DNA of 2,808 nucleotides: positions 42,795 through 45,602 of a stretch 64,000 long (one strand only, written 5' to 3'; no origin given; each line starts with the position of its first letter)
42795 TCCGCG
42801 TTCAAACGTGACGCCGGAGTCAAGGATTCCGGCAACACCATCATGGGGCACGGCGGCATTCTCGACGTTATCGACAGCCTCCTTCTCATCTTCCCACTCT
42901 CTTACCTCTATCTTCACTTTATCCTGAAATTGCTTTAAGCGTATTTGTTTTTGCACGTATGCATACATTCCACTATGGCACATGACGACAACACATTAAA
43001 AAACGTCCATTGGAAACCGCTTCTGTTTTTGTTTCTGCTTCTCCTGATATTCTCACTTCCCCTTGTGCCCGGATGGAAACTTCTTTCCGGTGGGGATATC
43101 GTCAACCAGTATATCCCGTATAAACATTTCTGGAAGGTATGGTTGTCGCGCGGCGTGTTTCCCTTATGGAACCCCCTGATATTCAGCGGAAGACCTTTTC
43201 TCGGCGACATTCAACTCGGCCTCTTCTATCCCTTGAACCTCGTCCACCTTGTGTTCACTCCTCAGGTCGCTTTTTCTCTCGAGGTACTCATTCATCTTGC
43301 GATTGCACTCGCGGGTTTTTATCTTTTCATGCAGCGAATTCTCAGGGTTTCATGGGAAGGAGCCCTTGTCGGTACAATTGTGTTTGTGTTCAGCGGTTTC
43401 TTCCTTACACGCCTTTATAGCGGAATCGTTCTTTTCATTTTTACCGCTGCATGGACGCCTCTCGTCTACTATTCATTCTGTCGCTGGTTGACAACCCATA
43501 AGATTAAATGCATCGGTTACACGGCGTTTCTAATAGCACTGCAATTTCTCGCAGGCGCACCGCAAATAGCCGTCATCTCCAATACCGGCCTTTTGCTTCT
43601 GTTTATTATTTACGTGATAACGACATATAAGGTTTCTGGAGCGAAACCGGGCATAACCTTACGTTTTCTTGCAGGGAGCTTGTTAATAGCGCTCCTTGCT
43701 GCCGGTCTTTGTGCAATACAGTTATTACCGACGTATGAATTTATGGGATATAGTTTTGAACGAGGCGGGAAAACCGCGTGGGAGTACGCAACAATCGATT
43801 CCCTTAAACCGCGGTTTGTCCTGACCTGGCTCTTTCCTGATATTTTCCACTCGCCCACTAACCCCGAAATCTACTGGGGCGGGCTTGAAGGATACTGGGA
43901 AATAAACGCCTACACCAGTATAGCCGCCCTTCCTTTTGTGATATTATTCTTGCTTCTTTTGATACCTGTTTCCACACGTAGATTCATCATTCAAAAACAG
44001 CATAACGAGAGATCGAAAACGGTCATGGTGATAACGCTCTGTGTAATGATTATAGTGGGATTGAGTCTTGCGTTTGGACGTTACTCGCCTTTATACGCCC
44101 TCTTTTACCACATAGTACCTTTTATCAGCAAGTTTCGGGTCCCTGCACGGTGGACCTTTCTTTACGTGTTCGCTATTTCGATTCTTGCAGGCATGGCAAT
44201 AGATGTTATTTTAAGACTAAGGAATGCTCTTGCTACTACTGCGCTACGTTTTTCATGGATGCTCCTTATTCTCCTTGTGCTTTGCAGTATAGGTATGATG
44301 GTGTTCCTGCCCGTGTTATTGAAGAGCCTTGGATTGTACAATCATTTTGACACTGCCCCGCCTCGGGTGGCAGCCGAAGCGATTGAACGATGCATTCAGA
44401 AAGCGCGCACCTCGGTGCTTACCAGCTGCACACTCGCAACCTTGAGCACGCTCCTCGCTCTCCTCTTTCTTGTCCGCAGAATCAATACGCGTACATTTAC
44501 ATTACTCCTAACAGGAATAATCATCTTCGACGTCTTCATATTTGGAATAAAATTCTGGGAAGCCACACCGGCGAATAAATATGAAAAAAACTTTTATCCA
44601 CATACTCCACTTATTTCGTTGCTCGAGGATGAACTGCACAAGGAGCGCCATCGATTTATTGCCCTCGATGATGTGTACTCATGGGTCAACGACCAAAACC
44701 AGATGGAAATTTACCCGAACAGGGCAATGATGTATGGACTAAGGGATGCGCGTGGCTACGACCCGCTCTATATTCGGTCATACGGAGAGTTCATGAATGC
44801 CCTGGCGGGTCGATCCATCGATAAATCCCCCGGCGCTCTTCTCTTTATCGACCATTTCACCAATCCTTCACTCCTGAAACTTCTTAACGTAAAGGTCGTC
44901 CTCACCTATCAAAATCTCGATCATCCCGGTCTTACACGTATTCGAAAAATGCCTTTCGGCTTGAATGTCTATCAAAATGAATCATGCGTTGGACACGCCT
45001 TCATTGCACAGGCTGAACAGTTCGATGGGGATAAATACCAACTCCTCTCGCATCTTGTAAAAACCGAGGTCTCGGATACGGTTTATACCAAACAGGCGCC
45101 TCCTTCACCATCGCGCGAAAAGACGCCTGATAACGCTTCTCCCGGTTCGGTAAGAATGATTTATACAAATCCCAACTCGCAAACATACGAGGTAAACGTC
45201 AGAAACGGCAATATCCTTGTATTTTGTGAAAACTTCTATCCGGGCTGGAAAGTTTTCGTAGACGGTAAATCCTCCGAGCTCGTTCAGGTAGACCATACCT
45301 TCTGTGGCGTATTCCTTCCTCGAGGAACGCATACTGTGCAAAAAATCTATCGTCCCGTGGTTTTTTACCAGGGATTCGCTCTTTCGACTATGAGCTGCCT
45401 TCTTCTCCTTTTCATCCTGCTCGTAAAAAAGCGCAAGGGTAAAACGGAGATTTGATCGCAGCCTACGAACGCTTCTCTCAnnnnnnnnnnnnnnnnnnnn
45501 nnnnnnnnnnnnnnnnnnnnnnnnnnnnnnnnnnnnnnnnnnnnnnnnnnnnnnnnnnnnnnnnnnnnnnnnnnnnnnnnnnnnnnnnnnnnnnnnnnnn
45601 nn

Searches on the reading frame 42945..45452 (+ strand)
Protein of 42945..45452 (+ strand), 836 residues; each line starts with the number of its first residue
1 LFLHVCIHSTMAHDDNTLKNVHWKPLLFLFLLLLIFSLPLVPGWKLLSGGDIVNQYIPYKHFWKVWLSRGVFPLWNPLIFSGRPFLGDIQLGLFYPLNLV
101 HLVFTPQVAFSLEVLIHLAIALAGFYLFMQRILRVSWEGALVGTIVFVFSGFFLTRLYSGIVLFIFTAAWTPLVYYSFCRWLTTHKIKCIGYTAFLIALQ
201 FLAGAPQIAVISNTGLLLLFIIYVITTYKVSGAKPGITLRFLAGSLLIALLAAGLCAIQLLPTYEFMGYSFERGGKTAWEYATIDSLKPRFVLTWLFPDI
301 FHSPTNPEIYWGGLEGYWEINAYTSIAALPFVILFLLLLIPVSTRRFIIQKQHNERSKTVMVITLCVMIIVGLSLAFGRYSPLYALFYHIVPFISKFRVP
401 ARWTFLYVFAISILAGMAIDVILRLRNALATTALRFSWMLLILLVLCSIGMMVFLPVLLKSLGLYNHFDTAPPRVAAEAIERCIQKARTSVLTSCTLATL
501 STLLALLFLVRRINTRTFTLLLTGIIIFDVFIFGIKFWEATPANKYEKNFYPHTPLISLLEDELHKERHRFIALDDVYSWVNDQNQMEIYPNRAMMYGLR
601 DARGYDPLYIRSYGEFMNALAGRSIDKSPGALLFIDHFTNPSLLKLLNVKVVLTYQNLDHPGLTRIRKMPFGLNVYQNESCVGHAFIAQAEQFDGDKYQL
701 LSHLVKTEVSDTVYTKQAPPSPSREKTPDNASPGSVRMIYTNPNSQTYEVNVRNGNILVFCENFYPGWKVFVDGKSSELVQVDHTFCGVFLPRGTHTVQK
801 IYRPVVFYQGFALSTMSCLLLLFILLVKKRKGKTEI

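Call 43: search_protein_families(library=pfam, proteins=[window:42945-45452:+], max_evalue=0.00001)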
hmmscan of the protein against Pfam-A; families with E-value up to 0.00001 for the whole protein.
window:42945-45452:+ (836 aa): 1 family
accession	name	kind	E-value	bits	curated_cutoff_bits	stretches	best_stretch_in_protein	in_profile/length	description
PF09586.16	YfhO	-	3.6e-12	45.9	28.5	1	740-814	760-835/835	Bacterial membrane protein YfhO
